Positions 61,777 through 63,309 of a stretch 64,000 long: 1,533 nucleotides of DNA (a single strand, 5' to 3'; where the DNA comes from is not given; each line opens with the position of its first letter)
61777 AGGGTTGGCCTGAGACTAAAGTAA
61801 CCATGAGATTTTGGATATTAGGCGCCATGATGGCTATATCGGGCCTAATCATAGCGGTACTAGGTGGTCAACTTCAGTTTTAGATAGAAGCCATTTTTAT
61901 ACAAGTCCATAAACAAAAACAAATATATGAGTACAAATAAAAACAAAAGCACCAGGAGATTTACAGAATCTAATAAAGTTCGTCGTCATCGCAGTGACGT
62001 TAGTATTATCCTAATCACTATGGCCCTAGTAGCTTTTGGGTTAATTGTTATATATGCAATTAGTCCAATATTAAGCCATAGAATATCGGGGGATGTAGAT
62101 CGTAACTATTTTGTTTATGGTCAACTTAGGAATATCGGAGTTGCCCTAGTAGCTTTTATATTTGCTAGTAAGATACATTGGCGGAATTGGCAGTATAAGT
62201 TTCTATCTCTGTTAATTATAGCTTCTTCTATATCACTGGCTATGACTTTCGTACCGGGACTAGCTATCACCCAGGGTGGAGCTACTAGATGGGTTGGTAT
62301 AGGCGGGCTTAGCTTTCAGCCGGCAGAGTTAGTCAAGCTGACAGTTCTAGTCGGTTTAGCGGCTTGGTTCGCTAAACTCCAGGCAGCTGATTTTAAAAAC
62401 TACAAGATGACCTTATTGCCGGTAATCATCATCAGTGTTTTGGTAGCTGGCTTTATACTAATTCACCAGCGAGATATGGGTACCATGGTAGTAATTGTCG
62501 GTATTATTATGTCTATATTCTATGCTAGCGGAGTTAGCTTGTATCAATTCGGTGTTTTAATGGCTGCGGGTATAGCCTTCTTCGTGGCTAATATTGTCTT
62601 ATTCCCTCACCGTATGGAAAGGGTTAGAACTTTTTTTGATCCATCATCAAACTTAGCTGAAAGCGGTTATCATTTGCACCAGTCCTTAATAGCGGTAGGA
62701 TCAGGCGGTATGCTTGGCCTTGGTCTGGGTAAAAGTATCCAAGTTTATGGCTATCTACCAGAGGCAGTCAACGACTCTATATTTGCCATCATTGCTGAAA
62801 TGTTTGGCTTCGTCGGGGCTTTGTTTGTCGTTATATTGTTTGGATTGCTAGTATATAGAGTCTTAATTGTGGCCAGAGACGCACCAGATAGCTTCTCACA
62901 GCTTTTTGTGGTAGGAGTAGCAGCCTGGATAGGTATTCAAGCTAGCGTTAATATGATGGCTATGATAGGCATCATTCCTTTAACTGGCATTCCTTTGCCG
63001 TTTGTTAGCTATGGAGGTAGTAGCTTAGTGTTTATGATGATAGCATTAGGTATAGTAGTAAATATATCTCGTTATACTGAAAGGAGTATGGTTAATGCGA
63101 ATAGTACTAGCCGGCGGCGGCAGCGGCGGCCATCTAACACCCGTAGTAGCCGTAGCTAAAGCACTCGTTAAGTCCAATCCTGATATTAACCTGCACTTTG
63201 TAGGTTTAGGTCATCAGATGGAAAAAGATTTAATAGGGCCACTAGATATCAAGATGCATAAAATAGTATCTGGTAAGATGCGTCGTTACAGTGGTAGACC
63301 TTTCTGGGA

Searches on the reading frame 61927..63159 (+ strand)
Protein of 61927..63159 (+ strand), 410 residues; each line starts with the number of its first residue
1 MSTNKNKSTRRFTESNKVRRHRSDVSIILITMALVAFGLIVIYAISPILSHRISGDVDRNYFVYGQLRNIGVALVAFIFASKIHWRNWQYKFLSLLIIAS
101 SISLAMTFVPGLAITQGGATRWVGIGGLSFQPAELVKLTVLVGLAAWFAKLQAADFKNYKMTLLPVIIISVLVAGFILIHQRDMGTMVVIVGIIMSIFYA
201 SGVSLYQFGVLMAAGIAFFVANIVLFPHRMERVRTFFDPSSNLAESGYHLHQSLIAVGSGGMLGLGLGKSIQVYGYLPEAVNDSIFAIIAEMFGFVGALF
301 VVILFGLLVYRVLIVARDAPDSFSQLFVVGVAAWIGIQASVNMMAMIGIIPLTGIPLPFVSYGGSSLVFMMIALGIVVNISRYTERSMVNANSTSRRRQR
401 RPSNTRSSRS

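Call 65: search_protein_families(library=pfam, proteins=[window:61927-63159:+], max_evalue=0.001)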
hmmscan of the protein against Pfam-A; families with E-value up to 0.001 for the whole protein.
window:61927-63159:+ (410 aa): 1 family
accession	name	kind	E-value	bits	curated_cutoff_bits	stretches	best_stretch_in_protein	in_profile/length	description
PF01098.24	FTSW_RODA_SPOVE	-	8.9e-90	301.7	26.4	1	27-384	4-354/356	Cell cycle protein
